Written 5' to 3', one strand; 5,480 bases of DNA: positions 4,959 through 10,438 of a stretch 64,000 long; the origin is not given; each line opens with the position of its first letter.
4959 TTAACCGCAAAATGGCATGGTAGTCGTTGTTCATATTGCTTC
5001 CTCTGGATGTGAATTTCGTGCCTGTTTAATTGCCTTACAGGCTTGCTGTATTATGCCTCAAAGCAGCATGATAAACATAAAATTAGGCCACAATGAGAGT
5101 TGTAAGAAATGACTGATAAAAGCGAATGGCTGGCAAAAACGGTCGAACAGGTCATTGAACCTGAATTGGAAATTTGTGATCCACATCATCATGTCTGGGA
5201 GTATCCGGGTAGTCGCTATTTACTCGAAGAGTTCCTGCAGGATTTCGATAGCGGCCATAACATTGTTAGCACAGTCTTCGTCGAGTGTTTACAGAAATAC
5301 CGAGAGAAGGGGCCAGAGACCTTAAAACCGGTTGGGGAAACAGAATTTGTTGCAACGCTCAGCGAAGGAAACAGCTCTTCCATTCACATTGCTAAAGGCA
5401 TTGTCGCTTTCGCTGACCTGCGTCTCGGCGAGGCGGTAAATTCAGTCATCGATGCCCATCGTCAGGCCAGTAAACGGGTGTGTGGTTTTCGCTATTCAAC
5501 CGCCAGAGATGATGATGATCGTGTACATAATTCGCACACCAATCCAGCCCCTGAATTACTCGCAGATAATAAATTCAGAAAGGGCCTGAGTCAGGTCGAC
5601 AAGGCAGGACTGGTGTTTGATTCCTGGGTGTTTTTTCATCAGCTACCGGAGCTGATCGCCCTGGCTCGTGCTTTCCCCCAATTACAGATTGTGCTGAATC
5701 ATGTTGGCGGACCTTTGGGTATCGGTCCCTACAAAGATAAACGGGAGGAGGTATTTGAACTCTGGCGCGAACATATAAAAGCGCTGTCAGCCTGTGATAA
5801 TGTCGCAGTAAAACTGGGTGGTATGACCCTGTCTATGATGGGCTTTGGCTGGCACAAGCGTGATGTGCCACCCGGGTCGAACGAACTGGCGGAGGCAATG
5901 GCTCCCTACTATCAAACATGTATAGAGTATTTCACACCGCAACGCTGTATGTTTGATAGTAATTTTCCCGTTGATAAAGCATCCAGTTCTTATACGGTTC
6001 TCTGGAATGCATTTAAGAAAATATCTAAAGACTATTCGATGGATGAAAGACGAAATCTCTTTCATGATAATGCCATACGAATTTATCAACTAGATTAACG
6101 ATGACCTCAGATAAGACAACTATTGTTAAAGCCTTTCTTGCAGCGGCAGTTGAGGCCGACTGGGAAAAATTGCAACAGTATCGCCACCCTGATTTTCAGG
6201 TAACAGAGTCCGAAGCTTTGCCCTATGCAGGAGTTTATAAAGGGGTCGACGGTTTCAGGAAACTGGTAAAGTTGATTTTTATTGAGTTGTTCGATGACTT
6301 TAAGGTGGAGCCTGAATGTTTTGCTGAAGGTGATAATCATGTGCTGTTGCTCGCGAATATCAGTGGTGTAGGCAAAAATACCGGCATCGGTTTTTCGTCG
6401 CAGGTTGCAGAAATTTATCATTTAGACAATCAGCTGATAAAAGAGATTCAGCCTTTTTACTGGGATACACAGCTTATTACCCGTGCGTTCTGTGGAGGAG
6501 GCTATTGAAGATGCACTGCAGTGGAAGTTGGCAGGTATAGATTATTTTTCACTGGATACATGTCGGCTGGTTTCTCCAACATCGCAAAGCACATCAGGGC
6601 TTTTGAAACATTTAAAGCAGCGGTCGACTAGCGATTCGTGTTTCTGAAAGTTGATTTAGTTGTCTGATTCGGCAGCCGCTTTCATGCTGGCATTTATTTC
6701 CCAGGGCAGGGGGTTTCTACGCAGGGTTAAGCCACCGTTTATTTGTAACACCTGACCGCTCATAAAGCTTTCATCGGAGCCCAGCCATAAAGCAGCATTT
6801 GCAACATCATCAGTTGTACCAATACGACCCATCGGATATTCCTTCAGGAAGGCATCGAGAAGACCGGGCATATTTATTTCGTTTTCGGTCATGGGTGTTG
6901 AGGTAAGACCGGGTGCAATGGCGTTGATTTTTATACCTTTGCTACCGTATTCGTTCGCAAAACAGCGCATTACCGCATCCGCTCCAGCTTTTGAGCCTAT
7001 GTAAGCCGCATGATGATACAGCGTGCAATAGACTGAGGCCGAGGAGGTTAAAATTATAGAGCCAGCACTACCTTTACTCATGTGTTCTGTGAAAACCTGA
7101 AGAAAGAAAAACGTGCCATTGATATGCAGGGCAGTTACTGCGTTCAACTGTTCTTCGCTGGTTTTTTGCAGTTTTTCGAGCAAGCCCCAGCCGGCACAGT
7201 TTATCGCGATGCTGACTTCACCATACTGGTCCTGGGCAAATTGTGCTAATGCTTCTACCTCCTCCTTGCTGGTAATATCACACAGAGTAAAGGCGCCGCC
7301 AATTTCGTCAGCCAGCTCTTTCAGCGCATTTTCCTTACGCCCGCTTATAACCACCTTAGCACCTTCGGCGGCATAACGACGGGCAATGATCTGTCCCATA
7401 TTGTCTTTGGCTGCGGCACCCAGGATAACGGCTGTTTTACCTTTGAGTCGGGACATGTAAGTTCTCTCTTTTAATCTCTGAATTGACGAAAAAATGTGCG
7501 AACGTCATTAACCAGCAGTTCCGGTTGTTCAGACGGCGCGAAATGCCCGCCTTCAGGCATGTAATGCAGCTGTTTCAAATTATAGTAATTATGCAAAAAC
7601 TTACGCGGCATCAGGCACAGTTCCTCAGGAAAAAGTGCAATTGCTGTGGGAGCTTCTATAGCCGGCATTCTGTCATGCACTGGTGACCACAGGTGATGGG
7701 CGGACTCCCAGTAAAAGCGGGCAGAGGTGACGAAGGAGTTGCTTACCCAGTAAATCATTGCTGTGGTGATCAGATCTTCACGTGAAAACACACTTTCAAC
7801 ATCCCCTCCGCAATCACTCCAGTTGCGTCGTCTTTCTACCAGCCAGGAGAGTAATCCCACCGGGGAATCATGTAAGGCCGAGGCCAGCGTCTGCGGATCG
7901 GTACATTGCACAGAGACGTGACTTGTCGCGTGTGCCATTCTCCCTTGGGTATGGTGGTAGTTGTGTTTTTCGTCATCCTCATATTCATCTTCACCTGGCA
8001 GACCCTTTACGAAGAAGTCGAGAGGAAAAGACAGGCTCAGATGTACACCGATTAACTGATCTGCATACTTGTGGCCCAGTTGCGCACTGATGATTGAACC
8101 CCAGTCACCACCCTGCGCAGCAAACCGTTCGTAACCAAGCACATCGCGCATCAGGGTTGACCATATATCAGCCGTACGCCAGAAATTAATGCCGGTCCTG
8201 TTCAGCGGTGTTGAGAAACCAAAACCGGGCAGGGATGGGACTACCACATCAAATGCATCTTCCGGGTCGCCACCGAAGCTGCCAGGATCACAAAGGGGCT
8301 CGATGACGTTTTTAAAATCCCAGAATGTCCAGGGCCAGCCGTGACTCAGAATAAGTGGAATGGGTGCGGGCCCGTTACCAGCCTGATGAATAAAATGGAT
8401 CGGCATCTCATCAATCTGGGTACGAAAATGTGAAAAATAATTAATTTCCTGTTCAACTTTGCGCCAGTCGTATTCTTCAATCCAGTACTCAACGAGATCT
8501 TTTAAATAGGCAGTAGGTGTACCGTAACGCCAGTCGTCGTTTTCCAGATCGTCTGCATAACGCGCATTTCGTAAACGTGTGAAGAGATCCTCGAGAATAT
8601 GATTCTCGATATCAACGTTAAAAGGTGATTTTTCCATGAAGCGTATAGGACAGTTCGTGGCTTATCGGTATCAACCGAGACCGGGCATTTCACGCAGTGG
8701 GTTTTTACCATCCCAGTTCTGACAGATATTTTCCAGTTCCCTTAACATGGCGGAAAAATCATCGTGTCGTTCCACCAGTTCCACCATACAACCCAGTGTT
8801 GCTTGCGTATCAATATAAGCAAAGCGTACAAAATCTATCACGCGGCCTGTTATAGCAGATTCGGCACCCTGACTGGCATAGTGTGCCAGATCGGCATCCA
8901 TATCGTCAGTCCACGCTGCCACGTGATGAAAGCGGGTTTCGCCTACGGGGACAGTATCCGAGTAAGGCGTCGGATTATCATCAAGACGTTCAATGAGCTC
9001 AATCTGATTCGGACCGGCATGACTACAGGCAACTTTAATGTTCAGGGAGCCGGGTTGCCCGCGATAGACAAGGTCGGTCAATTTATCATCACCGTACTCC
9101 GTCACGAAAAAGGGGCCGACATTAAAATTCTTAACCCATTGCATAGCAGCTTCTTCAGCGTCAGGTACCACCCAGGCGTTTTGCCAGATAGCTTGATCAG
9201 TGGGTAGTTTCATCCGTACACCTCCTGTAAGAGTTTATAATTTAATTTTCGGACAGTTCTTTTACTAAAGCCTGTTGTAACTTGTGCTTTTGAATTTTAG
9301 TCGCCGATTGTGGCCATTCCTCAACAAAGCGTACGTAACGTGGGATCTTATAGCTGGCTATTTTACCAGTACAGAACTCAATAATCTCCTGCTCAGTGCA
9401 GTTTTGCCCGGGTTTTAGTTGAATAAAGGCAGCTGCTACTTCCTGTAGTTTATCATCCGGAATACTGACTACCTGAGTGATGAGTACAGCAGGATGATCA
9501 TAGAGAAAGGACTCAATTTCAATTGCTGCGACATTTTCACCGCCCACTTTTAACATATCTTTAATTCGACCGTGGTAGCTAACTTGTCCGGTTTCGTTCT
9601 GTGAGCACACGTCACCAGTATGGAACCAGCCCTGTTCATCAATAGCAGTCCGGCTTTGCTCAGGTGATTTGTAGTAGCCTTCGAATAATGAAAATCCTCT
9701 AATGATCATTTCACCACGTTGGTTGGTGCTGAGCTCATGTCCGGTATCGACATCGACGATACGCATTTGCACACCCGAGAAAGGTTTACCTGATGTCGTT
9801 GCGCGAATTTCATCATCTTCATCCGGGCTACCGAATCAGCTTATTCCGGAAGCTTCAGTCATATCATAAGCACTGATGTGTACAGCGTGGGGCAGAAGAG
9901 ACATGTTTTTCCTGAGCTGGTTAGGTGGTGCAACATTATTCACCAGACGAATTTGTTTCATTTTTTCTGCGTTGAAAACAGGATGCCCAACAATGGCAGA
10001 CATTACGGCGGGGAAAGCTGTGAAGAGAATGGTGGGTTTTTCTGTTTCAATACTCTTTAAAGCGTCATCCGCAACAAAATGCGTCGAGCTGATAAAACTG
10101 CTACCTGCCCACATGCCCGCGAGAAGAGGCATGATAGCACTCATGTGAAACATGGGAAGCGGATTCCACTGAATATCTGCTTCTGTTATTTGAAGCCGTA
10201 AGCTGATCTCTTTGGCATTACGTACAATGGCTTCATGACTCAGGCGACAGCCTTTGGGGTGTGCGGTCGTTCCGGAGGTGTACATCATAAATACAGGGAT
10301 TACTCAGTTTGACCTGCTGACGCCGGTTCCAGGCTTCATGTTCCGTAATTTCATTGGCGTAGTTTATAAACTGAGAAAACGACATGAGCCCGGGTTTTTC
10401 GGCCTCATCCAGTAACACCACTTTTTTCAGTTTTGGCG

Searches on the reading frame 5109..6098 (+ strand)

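Call 86: search_protein_families(library=pfam, proteins=[window:5109-6098:+], max_evalue=0.00001)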
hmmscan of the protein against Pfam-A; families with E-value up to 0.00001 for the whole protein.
window:5109-6098:+ (329 aa): 1 family
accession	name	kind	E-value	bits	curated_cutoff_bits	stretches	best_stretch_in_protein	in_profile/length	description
PF04909.20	Amidohydro_2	-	5e-30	105.7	26.4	1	95-328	77-289/289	Amidohydrolase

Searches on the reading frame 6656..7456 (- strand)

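Call 86: search_protein_families(library=pfam, proteins=[window:6656-7456:-], max_evalue=0.00001)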
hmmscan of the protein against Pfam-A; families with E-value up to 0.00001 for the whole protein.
window:6656-7456:- (266 aa): 3 families
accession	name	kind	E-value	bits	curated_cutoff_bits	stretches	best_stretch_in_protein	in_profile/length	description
PF13561.12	adh_short_C2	-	4.1e-54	184.1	27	1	13-244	1-236/236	Enoyl-(Acyl carrier protein) reductase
PF00106.31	adh_short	-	3.5e-39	134.7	26.6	1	7-193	1-190/195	short chain dehydrogenase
PF08659.16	KR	-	3.7e-08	33.9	22.6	1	11-167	5-164/180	KR domain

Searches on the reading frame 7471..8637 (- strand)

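Call 86: search_protein_families(library=pfam, proteins=[window:7471-8637:-], max_evalue=0.00001)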
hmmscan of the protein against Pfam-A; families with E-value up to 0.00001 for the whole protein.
window:7471-8637:- (388 aa): 2 families
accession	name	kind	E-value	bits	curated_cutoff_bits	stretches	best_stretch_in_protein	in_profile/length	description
PF06441.18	EHN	-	1.1e-34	119.4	22.8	1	4-108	2-107/107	Epoxide hydrolase N terminus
PF00561.26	Abhydrolase_1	-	7.1e-12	45.9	25.8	1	94-197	2-96/245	alpha/beta hydrolase fold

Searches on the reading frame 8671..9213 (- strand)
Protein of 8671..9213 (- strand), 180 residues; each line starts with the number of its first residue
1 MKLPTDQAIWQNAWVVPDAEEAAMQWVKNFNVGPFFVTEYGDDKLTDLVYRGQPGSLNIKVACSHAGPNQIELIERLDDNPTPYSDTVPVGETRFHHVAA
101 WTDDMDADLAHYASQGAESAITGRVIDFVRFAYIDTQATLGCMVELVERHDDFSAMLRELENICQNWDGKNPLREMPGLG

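Call 86: search_protein_families(library=pfam, proteins=[window:8671-9213:-], max_evalue=0.00001)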
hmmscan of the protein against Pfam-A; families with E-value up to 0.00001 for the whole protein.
window:8671-9213:- (180 aa): 1 family
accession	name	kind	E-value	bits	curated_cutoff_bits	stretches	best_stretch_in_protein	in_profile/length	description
PF13669.12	Glyoxalase_4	-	1.8e-13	51.2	27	1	11-122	2-96/109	Glyoxalase/Bleomycin resistance protein/Dioxygenase superfamily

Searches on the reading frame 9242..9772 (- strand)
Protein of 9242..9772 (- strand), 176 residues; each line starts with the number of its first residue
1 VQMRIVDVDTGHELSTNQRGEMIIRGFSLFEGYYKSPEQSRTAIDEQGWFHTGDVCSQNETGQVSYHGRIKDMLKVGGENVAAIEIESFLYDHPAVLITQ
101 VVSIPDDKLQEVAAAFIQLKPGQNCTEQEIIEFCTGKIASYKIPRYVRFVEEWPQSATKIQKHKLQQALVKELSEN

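Call 86: search_protein_families(library=pfam, proteins=[window:9242-9772:-], max_evalue=0.00001)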
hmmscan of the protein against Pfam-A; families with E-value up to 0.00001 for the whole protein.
window:9242-9772:- (176 aa): 1 family
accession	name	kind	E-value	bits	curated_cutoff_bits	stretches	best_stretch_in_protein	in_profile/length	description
PF13193.12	AMP-binding_C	-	4.3e-14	53.6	24.5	1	85-158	1-74/76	AMP-binding enzyme C-terminal domain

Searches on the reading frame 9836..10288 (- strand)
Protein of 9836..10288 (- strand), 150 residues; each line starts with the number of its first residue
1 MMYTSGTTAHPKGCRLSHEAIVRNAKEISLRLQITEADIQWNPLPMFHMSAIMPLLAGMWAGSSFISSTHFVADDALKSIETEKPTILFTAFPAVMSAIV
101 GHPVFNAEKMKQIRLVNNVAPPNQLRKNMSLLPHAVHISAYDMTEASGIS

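Call 86: search_protein_families(library=pfam, proteins=[window:9836-10288:-], max_evalue=0.00001)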
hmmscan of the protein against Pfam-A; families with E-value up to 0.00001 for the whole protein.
window:9836-10288:- (150 aa): 1 family
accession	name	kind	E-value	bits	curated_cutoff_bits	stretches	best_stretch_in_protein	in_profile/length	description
PF00501.34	AMP-binding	-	8.1e-23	81.3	29.9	1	1-149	167-327/384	AMP-binding enzyme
